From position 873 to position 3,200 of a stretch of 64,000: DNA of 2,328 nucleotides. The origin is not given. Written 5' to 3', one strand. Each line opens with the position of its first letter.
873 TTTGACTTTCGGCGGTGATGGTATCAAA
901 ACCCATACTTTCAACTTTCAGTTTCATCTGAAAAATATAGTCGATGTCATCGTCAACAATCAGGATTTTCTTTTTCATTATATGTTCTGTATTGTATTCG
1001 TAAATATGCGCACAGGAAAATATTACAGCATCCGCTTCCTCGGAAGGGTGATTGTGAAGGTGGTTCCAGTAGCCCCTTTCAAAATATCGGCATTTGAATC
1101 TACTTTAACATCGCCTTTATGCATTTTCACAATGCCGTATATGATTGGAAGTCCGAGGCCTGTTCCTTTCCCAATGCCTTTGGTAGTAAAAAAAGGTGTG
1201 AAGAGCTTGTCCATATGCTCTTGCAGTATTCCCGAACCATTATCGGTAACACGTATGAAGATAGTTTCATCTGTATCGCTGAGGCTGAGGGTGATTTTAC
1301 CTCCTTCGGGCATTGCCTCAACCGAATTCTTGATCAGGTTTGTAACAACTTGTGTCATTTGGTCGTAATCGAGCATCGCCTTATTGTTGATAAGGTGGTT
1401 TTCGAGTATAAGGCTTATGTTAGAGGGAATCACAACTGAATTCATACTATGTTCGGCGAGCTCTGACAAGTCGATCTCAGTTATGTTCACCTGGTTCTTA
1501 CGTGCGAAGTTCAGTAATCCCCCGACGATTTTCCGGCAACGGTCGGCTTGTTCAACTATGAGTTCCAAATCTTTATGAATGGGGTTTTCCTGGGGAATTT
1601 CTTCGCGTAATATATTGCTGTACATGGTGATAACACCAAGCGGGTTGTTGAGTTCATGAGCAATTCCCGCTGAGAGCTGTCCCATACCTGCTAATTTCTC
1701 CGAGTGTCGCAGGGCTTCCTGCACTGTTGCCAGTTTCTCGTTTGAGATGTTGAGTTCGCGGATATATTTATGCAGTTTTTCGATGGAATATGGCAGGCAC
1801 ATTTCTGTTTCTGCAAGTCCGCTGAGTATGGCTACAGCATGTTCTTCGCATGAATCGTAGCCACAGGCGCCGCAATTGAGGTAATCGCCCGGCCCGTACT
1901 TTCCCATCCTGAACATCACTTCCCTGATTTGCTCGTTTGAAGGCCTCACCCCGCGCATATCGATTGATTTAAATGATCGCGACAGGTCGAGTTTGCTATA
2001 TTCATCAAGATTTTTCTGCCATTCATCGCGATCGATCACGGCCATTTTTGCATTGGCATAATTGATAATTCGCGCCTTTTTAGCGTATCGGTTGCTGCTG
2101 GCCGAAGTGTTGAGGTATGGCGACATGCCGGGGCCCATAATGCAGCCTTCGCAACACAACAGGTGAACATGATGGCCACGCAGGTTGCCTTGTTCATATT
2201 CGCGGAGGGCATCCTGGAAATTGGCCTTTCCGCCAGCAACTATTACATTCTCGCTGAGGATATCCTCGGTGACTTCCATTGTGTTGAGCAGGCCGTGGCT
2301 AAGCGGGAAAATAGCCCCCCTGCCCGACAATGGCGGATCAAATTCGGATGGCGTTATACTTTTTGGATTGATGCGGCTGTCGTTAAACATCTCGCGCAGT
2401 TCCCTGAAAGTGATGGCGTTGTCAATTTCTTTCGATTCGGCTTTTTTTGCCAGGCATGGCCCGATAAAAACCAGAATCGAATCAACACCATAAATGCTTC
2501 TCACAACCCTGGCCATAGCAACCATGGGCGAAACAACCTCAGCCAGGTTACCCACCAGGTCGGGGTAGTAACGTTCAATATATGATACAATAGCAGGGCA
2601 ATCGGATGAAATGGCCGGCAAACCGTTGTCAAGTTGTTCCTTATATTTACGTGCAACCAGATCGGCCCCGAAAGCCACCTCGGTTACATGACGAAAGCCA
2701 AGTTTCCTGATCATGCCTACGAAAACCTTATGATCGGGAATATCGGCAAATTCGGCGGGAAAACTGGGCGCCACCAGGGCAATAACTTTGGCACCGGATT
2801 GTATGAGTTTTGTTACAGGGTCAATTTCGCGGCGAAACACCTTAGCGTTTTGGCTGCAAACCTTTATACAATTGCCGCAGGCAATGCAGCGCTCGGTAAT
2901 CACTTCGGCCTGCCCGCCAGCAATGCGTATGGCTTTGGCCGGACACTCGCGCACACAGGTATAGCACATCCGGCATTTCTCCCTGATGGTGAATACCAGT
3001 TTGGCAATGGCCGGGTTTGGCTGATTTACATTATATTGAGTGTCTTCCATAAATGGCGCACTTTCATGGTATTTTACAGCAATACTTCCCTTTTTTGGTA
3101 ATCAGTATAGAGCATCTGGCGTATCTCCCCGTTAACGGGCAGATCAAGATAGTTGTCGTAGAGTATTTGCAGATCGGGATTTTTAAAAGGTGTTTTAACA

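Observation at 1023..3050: H-cluster domain fused directly to a histidine kinase, with the proton-relay cysteine replaced by Asp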

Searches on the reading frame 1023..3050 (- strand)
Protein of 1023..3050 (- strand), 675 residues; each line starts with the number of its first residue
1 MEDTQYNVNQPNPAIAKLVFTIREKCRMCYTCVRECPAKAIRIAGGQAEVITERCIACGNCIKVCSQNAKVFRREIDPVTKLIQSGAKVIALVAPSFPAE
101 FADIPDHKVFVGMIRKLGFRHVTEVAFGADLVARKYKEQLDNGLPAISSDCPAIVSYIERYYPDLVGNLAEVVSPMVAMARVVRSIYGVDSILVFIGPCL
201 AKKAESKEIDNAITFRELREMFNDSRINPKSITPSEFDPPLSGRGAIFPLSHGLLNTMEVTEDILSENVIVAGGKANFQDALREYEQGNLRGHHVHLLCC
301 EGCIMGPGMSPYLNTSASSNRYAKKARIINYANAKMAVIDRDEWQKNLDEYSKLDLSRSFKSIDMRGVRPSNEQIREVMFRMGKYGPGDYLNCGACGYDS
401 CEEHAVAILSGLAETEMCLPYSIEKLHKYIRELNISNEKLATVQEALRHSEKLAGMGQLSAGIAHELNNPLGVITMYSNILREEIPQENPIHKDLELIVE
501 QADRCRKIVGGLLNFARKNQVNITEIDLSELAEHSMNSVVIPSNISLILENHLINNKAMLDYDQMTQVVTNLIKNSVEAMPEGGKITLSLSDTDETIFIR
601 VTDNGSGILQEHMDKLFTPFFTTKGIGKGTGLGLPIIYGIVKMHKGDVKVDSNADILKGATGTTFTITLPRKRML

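Call 3: search_protein_families(library=pfam, proteins=[window:1023-3050:-])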
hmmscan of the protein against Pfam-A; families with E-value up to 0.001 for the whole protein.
window:1023-3050:- (675 aa): 14 families
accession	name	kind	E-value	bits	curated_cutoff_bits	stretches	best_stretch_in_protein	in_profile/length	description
PF02906.19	Fe_hyd_lg_C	-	2.5e-47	162.1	22.1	1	88-307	2-245/245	Iron only hydrogenase large subunit, C-terminal domain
PF02518.31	HATPase_c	-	4e-25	88.9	26.4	1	561-672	2-110/111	Histidine kinase-, DNA gyrase B-, and HSP90-like ATPase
PF00512.31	HisKA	-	1.6e-13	50.9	26.9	1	457-519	3-64/66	His Kinase A (phospho-acceptor) domain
PF13237.11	Fer4_10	-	1.5e-08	34.9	25.5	1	22-65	5-52/53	4Fe-4S dicluster domain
PF04060.18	FeS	-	3.3e-08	33.6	23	1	391-420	4-33/33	Putative Fe-S cluster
PF00037.32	Fer4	-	8.1e-08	32.2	21.1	2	49-69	2-22/24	4Fe-4S binding domain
PF12838.12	Fer4_7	-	3.2e-06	27.9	27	1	25-69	1-52/52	4Fe-4S dicluster domain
PF14501.12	HATPase_c_5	-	3.3e-06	27.4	22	1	565-656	6-94/102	GHKL domain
PF13187.11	Fer4_9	-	7.5e-06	26.3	27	1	25-69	1-51/52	4Fe-4S dicluster domain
PF12837.12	Fer4_6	-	4.1e-05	23.8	25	0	23-41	6-24/24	4Fe-4S binding domain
PF25160.1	LdpA_Fe-S-bd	-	8.2e-05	22.8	27.6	1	32-67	9-40/49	LdpA Fe-S cluster-binding domain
PF12797.12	Fer4_2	-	0.00014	22.1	24.5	0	19-38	3-22/22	4Fe-4S binding domain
PF14697.11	Fer4_21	-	0.0002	21.9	35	1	23-66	5-52/59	4Fe-4S dicluster domain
PF13589.12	HATPase_c_3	-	0.00048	20.6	25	1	565-617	3-54/137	Histidine kinase-, DNA gyrase B-, and HSP90-like ATPase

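Call 4: search_solved_structures(query=window:1023-3050:-, show_alignments=2)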
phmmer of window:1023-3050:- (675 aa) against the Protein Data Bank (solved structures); distinct sequences matched with E-value up to 0.001: 98 (the best 60 are shown).
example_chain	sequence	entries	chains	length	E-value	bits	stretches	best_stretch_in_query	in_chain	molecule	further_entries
9jfj_A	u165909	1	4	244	1.3e-37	132.8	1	443-670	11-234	Sensor histidine kinase ZraS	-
7p5h_A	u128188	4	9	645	1.6e-26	96.1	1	50-242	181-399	Fe-hydrogenase, subunit alpha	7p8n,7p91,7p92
3d36_A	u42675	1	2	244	1.8e-26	96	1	449-670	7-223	Sporulation kinase B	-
5idj_A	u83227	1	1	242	4.3e-24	88.1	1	449-654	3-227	Histidine kinase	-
3a0r_A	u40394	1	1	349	6.9e-24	87.4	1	442-648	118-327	Sensor protein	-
8a3u_A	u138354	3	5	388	2e-22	82.6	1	431-671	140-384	Putative Sensory box protein,Sensor protein FixL | Putative Sensory box protein,Putative Sensory box protein,Sensor protein FixL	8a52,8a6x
8a7f_A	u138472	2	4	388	2e-22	82.6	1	431-671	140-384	Putative Sensory box protein,Sensor protein FixL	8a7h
4gcz_A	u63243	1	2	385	2.5e-22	82.3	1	435-671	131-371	Blue-light photoreceptor, Sensor protein fixL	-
7qv7_D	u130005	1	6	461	3.9e-22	81.7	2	79-255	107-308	Hydrogen dependent carbon dioxide reductase subunit HydA2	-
6glz_A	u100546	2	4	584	5.9e-21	77.8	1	53-257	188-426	Iron hydrogenase 1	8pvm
6gm4_A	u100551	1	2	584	4.4e-20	74.9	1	53-257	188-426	Iron hydrogenase 1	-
8a6t_A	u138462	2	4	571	5.7e-20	74.5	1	50-258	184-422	Electron bifurcating hydrogenase subunit HydA1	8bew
6gm8_A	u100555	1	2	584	7.7e-20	74.1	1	53-257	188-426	Iron hydrogenase 1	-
6gly_A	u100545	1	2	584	8e-20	74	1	53-257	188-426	Iron hydrogenase 1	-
6gm0_A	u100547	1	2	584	8.7e-20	73.9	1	53-257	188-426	Iron hydrogenase 1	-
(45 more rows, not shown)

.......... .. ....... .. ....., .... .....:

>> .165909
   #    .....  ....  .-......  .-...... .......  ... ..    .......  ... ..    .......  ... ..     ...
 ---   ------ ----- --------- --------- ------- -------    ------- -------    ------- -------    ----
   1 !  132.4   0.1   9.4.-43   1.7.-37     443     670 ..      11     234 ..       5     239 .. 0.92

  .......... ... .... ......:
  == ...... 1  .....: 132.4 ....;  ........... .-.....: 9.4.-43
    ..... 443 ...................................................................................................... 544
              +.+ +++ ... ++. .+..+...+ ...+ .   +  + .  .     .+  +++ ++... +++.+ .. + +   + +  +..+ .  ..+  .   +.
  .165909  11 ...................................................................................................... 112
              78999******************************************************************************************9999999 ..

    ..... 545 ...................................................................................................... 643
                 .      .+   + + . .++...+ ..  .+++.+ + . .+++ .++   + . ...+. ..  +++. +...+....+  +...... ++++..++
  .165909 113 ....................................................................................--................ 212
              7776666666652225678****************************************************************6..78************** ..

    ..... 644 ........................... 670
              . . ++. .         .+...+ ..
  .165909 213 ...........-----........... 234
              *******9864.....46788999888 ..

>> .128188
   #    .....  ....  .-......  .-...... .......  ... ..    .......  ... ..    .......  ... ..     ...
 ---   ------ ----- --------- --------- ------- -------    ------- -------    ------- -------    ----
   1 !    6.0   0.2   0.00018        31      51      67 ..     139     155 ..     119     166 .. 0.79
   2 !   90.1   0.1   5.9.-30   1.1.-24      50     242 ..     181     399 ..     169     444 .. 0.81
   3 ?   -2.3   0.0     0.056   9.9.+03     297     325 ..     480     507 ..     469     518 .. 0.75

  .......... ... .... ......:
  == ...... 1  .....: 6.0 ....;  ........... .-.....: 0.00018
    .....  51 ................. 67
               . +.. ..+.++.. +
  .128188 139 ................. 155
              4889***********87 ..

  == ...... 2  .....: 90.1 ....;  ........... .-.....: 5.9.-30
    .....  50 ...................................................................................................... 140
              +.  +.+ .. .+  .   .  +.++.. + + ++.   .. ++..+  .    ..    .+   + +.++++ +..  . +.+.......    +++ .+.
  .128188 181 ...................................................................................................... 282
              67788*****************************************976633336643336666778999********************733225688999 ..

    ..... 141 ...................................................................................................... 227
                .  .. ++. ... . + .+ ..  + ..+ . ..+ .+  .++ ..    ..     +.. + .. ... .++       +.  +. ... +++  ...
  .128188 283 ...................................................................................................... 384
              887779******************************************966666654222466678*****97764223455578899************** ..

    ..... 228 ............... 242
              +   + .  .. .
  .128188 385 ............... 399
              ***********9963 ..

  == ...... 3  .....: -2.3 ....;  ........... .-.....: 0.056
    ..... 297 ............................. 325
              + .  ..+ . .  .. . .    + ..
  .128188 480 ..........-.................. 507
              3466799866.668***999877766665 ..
